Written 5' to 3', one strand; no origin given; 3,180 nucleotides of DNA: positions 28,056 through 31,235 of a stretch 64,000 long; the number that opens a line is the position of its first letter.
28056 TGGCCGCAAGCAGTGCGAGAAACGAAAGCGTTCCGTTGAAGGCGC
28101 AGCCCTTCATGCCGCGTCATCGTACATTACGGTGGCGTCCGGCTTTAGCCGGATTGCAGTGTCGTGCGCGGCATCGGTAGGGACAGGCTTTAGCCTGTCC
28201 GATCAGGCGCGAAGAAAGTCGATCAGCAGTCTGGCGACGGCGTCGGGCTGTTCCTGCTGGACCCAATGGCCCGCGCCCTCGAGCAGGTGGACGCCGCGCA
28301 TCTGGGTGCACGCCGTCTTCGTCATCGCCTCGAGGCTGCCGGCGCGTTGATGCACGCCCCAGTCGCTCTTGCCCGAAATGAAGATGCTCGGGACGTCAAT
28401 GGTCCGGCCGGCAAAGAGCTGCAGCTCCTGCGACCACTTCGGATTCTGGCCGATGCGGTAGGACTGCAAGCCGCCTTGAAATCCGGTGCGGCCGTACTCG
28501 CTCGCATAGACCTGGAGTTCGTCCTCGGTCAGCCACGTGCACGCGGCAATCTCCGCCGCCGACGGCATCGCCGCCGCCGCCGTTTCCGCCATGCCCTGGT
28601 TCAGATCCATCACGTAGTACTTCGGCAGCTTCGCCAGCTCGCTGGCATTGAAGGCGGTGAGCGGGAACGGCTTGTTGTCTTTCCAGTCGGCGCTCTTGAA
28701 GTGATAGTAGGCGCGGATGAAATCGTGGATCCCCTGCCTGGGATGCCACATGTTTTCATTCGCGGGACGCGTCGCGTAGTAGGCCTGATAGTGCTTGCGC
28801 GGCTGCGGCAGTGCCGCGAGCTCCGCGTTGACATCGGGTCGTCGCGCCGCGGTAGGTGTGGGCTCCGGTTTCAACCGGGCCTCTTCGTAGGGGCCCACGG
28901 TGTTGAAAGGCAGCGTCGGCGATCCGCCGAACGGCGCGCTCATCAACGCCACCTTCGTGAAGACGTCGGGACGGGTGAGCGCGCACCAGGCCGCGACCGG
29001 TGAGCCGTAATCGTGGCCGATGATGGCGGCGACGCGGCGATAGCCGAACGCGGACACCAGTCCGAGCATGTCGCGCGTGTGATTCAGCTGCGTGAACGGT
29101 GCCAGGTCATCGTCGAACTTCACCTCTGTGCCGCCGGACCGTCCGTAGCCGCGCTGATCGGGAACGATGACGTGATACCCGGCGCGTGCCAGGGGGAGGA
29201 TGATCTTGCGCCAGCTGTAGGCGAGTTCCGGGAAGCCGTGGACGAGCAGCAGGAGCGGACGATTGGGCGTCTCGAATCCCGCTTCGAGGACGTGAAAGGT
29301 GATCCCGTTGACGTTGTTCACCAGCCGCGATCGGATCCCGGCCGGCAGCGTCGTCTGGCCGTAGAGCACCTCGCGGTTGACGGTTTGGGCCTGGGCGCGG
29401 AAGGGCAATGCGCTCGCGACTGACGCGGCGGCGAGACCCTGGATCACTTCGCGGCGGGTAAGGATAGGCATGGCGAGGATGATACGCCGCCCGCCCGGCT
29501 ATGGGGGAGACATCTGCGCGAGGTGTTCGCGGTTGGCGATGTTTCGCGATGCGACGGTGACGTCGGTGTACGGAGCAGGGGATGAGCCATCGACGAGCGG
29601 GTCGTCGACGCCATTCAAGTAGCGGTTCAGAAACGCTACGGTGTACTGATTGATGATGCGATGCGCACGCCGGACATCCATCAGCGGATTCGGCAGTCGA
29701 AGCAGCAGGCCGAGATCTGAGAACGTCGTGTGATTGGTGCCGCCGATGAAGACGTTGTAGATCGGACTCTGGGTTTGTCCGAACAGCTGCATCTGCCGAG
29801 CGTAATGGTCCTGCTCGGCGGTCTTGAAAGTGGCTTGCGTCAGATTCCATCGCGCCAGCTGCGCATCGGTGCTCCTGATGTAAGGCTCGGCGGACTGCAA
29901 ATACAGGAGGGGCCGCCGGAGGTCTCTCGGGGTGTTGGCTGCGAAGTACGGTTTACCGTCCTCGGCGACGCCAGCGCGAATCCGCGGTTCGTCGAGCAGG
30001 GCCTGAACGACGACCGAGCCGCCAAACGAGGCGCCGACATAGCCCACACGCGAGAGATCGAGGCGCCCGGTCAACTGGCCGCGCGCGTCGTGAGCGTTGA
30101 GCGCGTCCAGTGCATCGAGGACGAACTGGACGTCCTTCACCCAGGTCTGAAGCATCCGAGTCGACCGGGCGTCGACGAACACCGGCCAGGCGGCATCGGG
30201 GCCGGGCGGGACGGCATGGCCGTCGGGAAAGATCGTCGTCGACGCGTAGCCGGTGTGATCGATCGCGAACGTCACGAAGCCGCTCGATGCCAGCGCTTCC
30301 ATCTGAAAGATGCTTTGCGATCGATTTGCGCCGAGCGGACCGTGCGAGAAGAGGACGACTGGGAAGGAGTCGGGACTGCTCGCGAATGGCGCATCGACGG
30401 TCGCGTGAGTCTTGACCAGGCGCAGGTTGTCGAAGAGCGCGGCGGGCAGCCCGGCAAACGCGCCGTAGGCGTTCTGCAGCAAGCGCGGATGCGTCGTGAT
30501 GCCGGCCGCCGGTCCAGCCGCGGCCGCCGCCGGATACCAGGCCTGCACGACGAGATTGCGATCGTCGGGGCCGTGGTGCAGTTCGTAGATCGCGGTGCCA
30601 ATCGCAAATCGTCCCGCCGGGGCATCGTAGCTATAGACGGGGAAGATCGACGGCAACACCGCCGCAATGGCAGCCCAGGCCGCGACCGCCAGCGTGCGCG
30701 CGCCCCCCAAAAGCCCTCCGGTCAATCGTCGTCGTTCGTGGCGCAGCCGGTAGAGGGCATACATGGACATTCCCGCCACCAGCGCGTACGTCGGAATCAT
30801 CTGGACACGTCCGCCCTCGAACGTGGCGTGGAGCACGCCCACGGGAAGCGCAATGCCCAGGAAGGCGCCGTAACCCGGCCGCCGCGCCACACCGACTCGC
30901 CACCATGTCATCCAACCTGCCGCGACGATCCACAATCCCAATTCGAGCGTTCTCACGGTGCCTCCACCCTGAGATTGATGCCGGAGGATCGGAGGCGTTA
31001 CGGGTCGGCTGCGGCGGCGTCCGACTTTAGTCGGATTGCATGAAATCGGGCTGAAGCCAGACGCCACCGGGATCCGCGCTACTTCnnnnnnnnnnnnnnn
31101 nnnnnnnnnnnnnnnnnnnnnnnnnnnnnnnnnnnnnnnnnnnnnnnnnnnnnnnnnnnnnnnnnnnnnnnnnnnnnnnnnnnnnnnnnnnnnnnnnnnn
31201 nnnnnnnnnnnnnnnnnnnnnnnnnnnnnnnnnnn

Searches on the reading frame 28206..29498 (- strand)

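Call 20: search_protein_families(library=pfam, proteins=[window:28206-29498:-], max_evalue=0.00001)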
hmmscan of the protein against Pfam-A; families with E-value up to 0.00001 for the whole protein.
window:28206-29498:- (431 aa): 3 families
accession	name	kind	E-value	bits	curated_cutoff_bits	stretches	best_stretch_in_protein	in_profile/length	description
PF00561.26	Abhydrolase_1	-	1.9e-27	96.9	25.8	1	81-416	1-243/245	alpha/beta hydrolase fold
PF12697.13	Abhydrolase_6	-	1.2e-17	65.7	26.3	1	83-273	1-174/217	Alpha/beta hydrolase family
PF12146.15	Hydrolase_4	-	2e-11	44.1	27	1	79-196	3-117/239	Serine aminopeptidase, S33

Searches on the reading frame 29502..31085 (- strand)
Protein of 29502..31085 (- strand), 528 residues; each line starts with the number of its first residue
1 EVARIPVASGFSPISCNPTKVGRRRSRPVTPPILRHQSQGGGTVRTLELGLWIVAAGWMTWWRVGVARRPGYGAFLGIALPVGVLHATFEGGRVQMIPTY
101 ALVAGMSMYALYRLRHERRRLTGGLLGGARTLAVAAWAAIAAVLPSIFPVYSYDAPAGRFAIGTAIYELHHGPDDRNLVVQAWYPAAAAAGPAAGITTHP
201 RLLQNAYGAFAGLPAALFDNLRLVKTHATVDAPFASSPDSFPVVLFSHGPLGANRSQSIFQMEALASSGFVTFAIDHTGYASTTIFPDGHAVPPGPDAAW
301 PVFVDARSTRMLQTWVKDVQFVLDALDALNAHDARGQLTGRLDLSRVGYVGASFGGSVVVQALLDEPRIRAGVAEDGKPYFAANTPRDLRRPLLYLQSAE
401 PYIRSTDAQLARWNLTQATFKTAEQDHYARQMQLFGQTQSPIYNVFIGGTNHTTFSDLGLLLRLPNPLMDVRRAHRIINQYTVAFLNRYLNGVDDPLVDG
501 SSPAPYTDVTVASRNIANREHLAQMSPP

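Call 21: search_protein_families(library=pfam, proteins=[window:29502-31085:-], max_evalue=0.00001)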
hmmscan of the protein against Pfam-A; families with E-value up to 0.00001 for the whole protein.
window:29502-31085:- (528 aa): 1 family
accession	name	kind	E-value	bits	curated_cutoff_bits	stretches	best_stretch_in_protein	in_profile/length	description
PF03403.19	PAF-AH_p_II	-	1e-14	54.3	20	1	224-490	84-352/372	Platelet-activating factor acetylhydrolase, isoform II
